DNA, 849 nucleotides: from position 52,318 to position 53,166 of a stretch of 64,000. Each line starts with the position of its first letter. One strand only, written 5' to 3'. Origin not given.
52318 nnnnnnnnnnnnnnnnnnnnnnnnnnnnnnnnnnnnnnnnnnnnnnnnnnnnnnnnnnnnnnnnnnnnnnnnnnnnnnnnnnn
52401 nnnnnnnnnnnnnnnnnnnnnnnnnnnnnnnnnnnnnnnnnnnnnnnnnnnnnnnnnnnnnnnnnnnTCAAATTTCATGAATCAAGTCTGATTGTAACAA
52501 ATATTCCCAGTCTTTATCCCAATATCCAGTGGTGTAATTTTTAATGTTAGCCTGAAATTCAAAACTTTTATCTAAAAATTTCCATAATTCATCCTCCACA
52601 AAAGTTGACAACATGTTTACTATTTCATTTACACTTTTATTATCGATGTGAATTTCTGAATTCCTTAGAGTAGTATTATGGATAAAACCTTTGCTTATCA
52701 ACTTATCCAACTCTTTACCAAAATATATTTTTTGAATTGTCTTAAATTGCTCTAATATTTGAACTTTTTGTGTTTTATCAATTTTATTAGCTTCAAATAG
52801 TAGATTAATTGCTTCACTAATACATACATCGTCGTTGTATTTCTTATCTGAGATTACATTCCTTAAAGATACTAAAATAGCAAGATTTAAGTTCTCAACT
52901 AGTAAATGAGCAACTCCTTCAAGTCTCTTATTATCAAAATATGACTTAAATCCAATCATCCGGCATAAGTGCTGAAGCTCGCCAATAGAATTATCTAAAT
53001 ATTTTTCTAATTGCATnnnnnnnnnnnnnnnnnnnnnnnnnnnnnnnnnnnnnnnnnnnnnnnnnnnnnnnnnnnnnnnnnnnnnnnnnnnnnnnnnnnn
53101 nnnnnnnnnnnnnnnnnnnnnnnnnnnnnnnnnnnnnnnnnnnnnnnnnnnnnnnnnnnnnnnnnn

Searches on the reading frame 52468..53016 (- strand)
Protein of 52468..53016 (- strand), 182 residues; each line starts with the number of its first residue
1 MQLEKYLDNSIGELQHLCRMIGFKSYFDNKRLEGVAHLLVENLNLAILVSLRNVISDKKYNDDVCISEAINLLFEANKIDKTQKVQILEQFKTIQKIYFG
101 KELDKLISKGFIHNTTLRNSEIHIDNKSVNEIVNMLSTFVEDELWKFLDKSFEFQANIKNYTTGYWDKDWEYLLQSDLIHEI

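Call 3: search_protein_families(library=pfam, proteins=[window:52468-53016:-], max_evalue=10)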
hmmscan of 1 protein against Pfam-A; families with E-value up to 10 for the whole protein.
window:52468-53016:- (182 aa): 4 families
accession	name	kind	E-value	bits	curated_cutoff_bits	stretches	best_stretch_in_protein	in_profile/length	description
PF03925.18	SeqA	-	0.018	15.5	25.5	1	52-110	4-63/111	SeqA protein C-terminal domain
PF00675.25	Peptidase_M16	-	0.02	15.2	22.3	0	25-39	23-37/149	Insulinase (Peptidase family M16)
PF00761.25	Polyoma_coat2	-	0.21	11.7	25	1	93-161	146-217/322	Polyomavirus coat protein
PF04867.17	DUF643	-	0.23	12.5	25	1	62-112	11-62/114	Protein of unknown function (DUF643)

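Call 4: search_protein_families(library=padloc, proteins=[window:52468-53016:-], max_evalue=10)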
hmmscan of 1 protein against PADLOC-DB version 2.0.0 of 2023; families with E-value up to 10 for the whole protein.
window:52468-53016:- (182 aa): 0 families

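Call 5: search_protein_families(library=ncbifam, proteins=[window:52468-53016:-], max_evalue=10)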
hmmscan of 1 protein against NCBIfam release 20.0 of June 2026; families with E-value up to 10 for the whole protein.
window:52468-53016:- (182 aa): 0 families

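Call 7: find_homologous_proteins(query=window:52468-53016:-, max_evalue=0.01)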
Query window:52468-53016:- (182 aa): 2 proteins with E <= 0.01 among 56 candidates.
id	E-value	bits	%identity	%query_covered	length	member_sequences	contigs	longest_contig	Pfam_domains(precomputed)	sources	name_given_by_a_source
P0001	1.6e-113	394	100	100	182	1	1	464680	-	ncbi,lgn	-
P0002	6.0e-41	158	46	98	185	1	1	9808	-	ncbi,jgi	-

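Call 8: search_protein_families(library=phrogs, proteins=[window:52468-53016:-], max_evalue=10)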
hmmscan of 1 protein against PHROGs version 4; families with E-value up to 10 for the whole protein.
window:52468-53016:- (182 aa): 0 families

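Call 9: search_solved_structures(query=window:52468-53016:-, max_evalue=10)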
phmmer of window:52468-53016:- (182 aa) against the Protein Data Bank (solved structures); distinct sequences matched with E-value up to 10: 3.
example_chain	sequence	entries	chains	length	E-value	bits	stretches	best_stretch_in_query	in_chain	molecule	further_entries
4c9y_A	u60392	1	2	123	0.46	13.5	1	120-174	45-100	SPINDLE AND KINETOCHORE-ASSOCIATED PROTEIN 1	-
4ca0_A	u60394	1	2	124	0.47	13.5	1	120-174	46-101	SPINDLE AND KINETOCHORE-ASSOCIATED PROTEIN 1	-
3fmo_B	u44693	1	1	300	0.93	12.5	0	55-104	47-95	ATP-dependent RNA helicase DDX19B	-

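Call 11: find_encoding_contigs(protein=P0002, flank=10000)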
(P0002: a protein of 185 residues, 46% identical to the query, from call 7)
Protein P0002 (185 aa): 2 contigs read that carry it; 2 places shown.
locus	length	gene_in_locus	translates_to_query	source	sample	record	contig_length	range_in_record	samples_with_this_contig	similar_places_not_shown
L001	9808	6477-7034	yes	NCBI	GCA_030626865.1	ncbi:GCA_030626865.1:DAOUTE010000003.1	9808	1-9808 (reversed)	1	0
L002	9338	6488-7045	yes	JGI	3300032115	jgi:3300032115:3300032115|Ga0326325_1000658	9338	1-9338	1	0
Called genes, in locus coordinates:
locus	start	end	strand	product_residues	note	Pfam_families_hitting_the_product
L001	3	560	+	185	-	?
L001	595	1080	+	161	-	-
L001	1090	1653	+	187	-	PF08534:Redoxin (weak), PF00578:AhpC-TSA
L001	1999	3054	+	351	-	PF01594:AI-2E_transport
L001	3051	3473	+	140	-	-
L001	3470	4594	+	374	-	PF09587:PGA_cap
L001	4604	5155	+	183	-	PF00254:FKBP_C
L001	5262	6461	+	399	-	PF01702:TGT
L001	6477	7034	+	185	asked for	-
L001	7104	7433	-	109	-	-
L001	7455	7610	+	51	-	-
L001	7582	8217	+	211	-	PF13328:HD_4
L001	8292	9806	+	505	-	?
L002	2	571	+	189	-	?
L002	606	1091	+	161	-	-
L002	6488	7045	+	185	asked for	-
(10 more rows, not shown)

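Call 12: find_encoding_contigs(protein=P0001, flank=10000)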
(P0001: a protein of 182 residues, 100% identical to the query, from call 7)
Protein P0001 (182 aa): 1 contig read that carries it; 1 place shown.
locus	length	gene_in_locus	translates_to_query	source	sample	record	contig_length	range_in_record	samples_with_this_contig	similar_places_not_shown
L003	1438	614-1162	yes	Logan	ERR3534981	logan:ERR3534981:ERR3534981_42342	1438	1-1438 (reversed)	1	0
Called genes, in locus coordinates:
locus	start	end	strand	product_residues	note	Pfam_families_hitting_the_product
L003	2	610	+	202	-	?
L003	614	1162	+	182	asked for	-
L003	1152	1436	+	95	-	?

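Call 23: predict_structure(alignment_id=A1)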
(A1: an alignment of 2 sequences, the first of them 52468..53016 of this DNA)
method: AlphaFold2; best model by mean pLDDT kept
length: 182 residues; sequences in the alignment: 2
mean_pLDDT: 49.0   pTM: 0.46
mean pLDDT of the five models: 49.0, 41.1, 39.6, 35.8, 35.5
residues with pLDDT >= 90: 0; 70-90: 22; 50-70: 57; < 50: 103
segments of 3 or more residues with pLDDT < 50: 1-10, 54-62, 99-145, 147-182
pLDDT, mean of each block of 10 residues (from residue 1): 38 54 55 59 55 47 62 77 77 58 39 28 33 43 46 42 36 34 30
secondary structure, 60 per line:
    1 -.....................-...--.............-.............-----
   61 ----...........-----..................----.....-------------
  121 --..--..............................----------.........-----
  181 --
elements in order: H2-22 H29-41 H43-55 H65-75 H81-98 H103-107 H129-156 H167-175

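Call 24: search_protein_representatives(alignment_id=A1)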
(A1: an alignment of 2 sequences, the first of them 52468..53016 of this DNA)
Query: 2 sequences, 186 profile positions. Proteins with E-value up to 0.001 (for the whole library): 6; up to 1e-10: 6; up to 1e-30: 2. The best 6 are listed.
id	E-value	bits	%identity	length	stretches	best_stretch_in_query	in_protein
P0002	1.5e-102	357.3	-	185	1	1-186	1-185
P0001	4.9e-102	355.6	-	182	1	1-181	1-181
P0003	6.1e-23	97.7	-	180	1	1-179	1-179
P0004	8.4e-18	81.0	-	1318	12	48-130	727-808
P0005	1.6e-16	76.8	-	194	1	1-181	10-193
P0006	2.4e-13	66.4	-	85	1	127-183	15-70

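Call 27: find_homologous_proteins(query=A2, max_evalue=0.1)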
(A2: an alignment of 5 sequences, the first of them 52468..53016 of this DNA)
Query A2 (5 sequences) (182 aa, profile of the alignment): 4 proteins with E <= 0.1 among 6342 candidates.
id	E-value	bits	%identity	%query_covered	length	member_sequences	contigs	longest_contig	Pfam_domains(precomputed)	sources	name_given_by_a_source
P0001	1.3e-79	284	100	100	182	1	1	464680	-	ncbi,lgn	-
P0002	2.8e-79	283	46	98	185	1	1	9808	-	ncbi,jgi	-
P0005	9.7e-75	268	30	100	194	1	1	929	-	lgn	-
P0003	2.1e-73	264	30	98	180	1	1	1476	-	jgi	jgi:hypothetical protein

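Call 28: find_encoding_contigs(protein=P0003, flank=10000)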
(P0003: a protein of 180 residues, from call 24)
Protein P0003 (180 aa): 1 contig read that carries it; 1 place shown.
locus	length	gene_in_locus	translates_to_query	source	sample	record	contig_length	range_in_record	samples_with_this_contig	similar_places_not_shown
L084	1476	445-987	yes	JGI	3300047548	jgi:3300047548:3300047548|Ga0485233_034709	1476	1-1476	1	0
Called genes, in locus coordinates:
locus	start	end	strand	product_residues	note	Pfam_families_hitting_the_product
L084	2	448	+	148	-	?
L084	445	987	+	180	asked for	-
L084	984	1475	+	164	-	?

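Call 29: find_encoding_contigs(protein=P0005, flank=10000)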
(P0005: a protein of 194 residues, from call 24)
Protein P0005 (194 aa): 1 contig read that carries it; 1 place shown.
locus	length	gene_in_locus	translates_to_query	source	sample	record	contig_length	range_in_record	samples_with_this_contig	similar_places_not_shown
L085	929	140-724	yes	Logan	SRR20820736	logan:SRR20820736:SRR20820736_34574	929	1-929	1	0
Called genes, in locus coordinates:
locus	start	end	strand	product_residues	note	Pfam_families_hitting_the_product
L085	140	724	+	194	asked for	-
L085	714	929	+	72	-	?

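Call 30: find_encoding_contigs(protein=P0006, flank=10000)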
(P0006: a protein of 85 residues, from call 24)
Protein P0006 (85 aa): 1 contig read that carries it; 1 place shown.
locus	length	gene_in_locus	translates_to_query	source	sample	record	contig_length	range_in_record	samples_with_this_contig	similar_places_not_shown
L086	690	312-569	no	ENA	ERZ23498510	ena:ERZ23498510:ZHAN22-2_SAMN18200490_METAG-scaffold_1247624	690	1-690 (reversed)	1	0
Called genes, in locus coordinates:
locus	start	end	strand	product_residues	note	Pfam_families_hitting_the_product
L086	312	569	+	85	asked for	-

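Call 39: find_related_loci(query=A2, collection=viral_contigs, flank=4000)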
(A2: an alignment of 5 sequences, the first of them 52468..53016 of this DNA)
Query A2 (182 aa) in viral_contigs; peptide patterns used: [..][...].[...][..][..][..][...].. (x = any residue, [..] = any of these).
46 stretches matched a pattern, but none encodes a relative of the query by tblastn (E <= 1e-3).

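Call 40: find_related_loci(query=A1, collection=metagenome_contigs, flank=5000)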
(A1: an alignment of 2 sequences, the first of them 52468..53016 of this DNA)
Query A1 (182 aa) in metagenome_contigs; peptide patterns used: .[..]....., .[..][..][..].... (x = any residue, [..] = any of these).
203 stretches matched a pattern, but none encodes a relative of the query by tblastn (E <= 1e-3).

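Call 42: find_related_loci(query=A3, collection=metagenome_contigs, flank=5000)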
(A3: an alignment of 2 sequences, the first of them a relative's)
Query A3 (180 aa) in metagenome_contigs; peptide patterns used: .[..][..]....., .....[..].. (x = any residue, [..] = any of these).
217 stretches matched a pattern, but none encodes a relative of the query by tblastn (E <= 1e-3).

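Call 45: search_protein_families(library=pfam, alignment_id=A4, max_evalue=10)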
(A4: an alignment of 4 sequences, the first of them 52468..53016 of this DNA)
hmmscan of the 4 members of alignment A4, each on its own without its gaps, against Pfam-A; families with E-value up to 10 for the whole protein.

A. member 1, window:52468-53016:- (182 aa): 4 families
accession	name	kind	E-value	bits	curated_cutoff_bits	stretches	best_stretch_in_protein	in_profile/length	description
PF03925.18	SeqA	-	0.018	15.5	25.5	1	52-110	4-63/111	SeqA protein C-terminal domain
PF00675.25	Peptidase_M16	-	0.02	15.2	22.3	0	25-39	23-37/149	Insulinase (Peptidase family M16)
PF00761.25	Polyoma_coat2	-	0.21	11.7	25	1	93-161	146-217/322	Polyomavirus coat protein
PF04867.17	DUF643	-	0.23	12.5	25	1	62-112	11-62/114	Protein of unknown function (DUF643)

B. families by the number of members that match (of 4 scanned): 6 families
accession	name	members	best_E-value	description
PF03925.18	SeqA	1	0.018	SeqA protein C-terminal domain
PF00675.25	Peptidase_M16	1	0.02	Insulinase (Peptidase family M16)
PF08987.15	DUF1892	1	0.084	Protein of unknown function (DUF1892)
PF22315.2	PF0095-like_C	1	0.1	PF0095-like, C-terminal domain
PF00761.25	Polyoma_coat2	1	0.21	Polyomavirus coat protein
PF04867.17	DUF643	1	0.23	Protein of unknown function (DUF643)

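Call 46: search_solved_structures(query=A4, max_evalue=10)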
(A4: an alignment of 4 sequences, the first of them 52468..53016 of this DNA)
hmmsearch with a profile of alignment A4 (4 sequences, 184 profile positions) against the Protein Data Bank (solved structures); distinct sequences matched with E-value up to 10: 15.
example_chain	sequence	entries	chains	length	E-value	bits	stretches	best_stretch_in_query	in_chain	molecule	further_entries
4dgt_A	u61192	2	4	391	0.19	14.7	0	129-177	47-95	Putative pyridoxal phosphate-dependent transferase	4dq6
1ug8_A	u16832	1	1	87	0.3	14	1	125-170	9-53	Poly(A)-specific Ribonuclease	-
1n6z_A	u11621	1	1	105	0.5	13.3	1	87-143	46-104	Hypothetical 12.3 kDa protein in ZDS2-URA5 intergenic region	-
7ekj_A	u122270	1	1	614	0.59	13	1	78-116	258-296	Classical swine fever virus NS5B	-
6ncl_a0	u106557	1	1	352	0.61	13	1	94-151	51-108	P14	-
3nrk_A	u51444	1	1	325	0.82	12.6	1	71-135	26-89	LIC12922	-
5yf7_A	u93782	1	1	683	0.9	12.4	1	78-116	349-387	RdRp catalytic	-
6ae5_A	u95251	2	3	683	0.9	12.4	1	78-116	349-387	RdRp catalytic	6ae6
6ae7_A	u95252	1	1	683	0.92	12.4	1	78-116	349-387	RdRp catalytic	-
5yf8_A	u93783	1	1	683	0.92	12.4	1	78-116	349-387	RdRp catalytic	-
5yf6_A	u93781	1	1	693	0.93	12.4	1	78-116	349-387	RdRp catalytic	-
5yf5_A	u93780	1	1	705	0.95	12.4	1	78-116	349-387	RdRp catalytic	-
6ae4_A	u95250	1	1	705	0.95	12.4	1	78-116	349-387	RdRp catalytic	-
21gi_A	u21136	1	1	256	1.2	12.1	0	75-143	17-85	A designed protein Three-twist Knot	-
3mlg_A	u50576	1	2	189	8.4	9.3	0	75-140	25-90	2X chimera of Helicobacter pylori protein HP0242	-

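Call 50: predict_structure(alignment_id=A4)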
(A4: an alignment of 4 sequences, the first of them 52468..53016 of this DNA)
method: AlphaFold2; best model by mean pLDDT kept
length: 182 residues; sequences in the alignment: 4
mean_pLDDT: 54.0   pTM: 0.55
mean pLDDT of the five models: 54.0, 45.2, 41.5, 39.5, 37.5
residues with pLDDT >= 90: 3; 70-90: 39; 50-70: 40; < 50: 100
segments of 3 or more residues with pLDDT < 50: 1-45, 59-64, 109-123, 149-182
pLDDT, mean of each block of 10 residues (from residue 1): 41 45 41 33 49 58 61 82 89 83 60 36 56 69 63 33 38 39 37
secondary structure, 60 per line:
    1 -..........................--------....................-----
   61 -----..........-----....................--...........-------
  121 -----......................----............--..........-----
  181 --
elements in order: H2-27 H36-55 H66-75 H81-100 H103-113 H126-147 H152-163 H166-175
